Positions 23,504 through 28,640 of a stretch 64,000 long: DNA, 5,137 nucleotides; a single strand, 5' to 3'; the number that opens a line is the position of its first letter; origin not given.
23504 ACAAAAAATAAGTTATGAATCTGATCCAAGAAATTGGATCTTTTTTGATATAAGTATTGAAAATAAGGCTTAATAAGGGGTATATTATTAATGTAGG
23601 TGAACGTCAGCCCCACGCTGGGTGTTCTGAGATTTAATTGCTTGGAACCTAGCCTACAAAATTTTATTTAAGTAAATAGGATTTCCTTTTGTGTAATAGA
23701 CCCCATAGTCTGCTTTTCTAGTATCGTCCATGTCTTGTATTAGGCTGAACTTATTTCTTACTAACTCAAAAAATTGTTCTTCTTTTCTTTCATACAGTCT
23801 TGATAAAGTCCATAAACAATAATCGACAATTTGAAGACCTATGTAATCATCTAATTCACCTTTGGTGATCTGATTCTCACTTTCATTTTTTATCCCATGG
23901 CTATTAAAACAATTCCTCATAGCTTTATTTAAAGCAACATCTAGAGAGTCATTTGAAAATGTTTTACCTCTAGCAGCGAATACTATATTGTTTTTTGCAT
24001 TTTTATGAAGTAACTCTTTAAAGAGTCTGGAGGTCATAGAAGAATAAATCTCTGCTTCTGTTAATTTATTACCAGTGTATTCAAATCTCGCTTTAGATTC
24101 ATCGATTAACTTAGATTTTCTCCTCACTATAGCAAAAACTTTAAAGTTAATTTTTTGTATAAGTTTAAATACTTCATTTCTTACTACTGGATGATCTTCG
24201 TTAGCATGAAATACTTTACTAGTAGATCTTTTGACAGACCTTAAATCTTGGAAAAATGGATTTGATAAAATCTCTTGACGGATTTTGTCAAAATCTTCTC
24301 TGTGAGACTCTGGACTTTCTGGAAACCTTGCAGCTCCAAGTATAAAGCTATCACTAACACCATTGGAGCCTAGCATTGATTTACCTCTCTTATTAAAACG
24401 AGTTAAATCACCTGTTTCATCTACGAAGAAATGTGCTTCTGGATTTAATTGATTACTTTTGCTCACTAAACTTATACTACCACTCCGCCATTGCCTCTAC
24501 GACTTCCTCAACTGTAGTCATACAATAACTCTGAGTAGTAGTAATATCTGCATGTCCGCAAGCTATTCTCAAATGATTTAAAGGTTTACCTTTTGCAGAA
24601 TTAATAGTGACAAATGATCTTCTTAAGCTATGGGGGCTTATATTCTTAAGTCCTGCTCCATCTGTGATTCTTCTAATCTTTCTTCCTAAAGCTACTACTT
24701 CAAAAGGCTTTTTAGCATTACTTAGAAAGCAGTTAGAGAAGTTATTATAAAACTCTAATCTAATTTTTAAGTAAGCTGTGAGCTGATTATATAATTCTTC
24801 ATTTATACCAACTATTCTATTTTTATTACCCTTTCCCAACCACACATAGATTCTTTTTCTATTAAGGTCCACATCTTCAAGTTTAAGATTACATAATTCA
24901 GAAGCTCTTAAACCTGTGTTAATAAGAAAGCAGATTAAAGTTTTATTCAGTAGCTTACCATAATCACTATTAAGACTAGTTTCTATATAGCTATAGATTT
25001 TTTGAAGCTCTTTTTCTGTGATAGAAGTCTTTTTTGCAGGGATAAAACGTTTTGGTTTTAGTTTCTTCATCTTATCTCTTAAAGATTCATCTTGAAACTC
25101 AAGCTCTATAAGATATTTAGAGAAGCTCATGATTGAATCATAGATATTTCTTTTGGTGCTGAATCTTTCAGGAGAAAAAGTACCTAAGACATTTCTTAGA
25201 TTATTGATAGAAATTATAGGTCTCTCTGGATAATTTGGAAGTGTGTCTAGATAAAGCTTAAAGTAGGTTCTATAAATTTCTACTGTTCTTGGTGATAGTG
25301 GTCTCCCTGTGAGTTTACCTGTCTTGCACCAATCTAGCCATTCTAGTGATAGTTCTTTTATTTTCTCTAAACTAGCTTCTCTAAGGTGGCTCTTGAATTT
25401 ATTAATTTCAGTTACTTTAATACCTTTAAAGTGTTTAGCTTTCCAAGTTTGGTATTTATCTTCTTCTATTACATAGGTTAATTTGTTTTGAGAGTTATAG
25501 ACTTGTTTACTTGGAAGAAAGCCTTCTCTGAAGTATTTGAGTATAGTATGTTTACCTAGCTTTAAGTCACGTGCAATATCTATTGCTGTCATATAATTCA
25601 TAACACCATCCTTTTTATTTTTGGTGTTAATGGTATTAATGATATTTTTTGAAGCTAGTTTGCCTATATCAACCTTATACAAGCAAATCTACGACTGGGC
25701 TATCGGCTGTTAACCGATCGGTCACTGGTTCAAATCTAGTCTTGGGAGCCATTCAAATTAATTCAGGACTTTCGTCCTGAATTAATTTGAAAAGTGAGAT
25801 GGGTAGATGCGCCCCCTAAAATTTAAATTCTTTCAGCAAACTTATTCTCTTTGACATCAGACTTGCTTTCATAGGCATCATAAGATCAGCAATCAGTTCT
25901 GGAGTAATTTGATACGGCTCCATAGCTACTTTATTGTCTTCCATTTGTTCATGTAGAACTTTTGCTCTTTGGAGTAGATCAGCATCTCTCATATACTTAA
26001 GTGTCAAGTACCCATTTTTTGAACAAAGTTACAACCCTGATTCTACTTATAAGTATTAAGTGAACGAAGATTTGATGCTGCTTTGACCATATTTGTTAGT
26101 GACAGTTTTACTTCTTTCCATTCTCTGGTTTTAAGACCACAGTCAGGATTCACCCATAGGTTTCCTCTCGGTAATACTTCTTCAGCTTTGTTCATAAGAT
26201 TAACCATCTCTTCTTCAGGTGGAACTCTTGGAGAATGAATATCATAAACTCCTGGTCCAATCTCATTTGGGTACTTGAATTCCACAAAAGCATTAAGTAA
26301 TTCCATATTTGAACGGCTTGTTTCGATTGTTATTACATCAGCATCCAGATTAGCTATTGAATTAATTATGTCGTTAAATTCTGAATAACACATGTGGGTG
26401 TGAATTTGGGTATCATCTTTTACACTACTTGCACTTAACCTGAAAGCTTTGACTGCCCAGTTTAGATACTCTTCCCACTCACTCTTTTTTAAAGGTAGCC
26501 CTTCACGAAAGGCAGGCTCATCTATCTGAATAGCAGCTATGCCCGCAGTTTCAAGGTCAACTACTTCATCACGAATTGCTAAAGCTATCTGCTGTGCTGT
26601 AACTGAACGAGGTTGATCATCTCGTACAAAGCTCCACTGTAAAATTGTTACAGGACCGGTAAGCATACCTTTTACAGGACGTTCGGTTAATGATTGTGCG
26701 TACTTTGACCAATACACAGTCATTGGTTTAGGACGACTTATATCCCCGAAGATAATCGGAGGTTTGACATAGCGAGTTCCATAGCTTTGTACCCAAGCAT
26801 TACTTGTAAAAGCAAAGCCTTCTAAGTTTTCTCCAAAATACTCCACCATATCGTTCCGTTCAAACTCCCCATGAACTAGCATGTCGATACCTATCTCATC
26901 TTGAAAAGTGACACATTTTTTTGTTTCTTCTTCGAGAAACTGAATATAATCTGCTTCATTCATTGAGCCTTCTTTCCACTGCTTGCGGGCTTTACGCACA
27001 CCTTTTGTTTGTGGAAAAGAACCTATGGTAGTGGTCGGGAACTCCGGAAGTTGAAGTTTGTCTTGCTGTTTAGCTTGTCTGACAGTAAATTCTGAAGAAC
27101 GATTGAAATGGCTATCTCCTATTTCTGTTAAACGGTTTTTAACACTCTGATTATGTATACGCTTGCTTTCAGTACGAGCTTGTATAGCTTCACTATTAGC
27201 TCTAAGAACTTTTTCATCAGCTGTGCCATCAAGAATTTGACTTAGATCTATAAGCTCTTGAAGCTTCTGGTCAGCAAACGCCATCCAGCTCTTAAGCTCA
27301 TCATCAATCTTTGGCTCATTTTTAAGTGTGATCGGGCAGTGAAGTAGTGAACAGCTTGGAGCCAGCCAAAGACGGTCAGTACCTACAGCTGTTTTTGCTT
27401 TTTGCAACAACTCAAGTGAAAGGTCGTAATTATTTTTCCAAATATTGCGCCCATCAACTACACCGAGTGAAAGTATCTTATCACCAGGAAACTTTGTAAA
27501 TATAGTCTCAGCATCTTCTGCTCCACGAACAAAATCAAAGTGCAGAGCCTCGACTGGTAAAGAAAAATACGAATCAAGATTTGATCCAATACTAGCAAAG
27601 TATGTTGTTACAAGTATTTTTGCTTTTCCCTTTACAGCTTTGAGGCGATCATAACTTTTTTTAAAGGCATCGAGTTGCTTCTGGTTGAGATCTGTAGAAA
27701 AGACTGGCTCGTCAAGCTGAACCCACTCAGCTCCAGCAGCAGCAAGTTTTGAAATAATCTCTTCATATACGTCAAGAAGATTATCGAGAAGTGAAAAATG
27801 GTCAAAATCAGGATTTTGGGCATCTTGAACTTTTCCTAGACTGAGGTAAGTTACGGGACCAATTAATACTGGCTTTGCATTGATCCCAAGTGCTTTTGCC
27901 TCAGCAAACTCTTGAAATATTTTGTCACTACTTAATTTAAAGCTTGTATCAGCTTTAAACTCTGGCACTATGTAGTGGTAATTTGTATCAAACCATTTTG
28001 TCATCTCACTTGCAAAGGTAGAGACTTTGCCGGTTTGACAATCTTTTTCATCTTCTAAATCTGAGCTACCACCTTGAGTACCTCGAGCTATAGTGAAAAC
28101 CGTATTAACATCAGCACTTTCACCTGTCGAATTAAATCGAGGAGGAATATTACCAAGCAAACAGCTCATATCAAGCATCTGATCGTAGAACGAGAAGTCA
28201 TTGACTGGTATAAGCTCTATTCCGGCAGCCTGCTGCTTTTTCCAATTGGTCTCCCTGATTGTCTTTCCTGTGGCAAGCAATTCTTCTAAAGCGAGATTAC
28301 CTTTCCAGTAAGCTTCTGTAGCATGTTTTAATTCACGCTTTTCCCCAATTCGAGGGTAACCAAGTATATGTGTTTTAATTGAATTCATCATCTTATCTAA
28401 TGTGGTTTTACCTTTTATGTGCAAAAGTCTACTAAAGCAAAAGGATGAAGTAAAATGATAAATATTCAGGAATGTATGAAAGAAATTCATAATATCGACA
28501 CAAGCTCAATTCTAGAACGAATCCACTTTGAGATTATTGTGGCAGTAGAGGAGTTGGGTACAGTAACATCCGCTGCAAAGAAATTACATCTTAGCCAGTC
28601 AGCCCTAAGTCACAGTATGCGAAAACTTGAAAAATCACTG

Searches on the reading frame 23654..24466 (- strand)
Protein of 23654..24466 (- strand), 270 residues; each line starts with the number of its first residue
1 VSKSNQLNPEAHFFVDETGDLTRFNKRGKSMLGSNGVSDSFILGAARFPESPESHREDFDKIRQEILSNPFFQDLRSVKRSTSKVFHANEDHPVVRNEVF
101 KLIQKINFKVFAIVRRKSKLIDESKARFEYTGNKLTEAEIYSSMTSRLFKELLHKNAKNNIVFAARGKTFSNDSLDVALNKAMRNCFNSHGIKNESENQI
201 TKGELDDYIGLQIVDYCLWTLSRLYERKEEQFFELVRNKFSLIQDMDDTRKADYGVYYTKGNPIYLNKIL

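Call 29: search_protein_families(library=pfam, proteins=[window:23654-24466:-])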
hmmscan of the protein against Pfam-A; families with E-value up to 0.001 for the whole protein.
window:23654-24466:- (270 aa): 1 family
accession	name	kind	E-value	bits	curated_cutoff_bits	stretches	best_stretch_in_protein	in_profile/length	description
PF12686.12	DUF3800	-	9.6e-11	43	21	1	12-223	1-148/149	Protein of unknown function (DUF3800)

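Call 66: search_protein_families(library=padloc, proteins=[window:23654-24466:-], max_evalue=0.00001)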
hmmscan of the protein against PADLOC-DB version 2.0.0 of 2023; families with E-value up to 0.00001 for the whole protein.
window:23654-24466:- (270 aa): 1 family
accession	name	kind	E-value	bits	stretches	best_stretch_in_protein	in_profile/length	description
PDLC02917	DUF3800_VII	-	8.3e-20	69.2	1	11-247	5-216/233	-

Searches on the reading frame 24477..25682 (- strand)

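Call 11: search_protein_families(library=pfam, proteins=[window:24477-25682:-])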
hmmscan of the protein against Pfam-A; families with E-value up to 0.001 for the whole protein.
window:24477-25682:- (401 aa): 1 family
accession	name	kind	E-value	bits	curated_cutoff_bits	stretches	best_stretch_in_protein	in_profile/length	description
PF00589.27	Phage_integrase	-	7.2e-32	111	27.1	1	221-388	3-167/172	Phage integrase family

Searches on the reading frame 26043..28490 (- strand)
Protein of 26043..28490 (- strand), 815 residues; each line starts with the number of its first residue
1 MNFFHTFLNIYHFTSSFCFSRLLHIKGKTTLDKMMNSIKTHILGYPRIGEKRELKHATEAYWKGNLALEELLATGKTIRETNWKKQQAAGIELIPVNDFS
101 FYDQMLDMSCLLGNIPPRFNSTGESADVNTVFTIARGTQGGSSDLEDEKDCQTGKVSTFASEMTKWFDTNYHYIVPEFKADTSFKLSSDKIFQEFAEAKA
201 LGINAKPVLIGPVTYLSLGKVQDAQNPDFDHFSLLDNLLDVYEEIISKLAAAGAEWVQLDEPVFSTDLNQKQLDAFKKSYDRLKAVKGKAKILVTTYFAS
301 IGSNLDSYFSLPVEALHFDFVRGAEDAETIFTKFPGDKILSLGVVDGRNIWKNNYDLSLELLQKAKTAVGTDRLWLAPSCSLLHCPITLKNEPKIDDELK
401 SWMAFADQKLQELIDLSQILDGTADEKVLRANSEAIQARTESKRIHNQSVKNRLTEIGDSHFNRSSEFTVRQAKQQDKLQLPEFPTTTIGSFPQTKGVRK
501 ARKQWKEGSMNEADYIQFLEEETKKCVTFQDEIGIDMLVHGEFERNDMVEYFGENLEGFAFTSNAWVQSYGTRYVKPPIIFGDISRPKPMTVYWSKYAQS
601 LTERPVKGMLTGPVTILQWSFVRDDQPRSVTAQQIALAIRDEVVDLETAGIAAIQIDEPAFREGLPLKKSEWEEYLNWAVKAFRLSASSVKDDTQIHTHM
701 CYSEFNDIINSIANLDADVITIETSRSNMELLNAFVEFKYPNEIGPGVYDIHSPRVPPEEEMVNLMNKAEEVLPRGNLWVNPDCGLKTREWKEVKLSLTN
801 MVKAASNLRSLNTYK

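Call 12: search_protein_families(library=pfam, proteins=[window:26043-28490:-])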
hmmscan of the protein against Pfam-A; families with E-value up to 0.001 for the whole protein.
window:26043-28490:- (815 aa): 2 families
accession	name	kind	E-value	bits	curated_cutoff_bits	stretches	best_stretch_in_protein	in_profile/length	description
PF01717.24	Meth_synt_2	-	1.1e-164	547.8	21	2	484-806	1-323/324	Cobalamin-independent synthase, Catalytic domain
PF08267.18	Meth_synt_1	-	4.4e-130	434.2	27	2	39-368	1-311/313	Cobalamin-independent synthase, N-terminal domain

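Call 53: find_homologous_proteins(query=window:26043-28490:-, max_evalue=1e-50)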
Query window:26043-28490:- (815 aa): 8000 proteins with E <= 1e-50 among 8000 candidates; the best 120 are listed.
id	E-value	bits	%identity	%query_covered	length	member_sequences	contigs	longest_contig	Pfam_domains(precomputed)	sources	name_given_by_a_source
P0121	0.0e+0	1789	100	96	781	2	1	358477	PF01717.25,PF08267.19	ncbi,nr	ncbi:MAG: 5-methyltetrahydropteroyltriglutamate--homocysteine S-methyltransferase [Candidatus Caenar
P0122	0.0e+0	1519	83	95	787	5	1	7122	PF01717.25,PF08267.19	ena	-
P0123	0.0e+0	1508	83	95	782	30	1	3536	PF01717.25,PF08267.19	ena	-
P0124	0.0e+0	1506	82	95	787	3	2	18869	PF01717.25,PF08267.19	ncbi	-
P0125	0.0e+0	1400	77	95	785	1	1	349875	PF01717.25,PF08267.19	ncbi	-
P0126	0.0e+0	1389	76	95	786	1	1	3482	PF01717.25,PF08267.19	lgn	-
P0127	0.0e+0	1388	76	95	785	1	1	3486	PF01717.25,PF08267.19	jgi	-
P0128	0.0e+0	1384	76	95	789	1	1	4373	PF01717.25,PF08267.19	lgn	-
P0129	0.0e+0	1384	76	95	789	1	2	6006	PF01717.25,PF08267.19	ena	-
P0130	0.0e+0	1383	76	95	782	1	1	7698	PF01717.25,PF08267.19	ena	-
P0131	0.0e+0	1383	76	95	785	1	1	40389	PF01717.25,PF08267.19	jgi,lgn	-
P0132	0.0e+0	1382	75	95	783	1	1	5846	PF01717.25,PF08267.19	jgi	-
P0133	0.0e+0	1381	76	95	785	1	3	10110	PF01717.25,PF08267.19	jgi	-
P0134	0.0e+0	1381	75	96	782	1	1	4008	PF01717.25,PF08267.19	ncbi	ncbi:MAG: 5-methyltetrahydropteroyltriglutamate--homocysteine S-methyltransferase [Verrucomicrobiota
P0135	0.0e+0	1380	76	95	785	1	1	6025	PF01717.25,PF08267.19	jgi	-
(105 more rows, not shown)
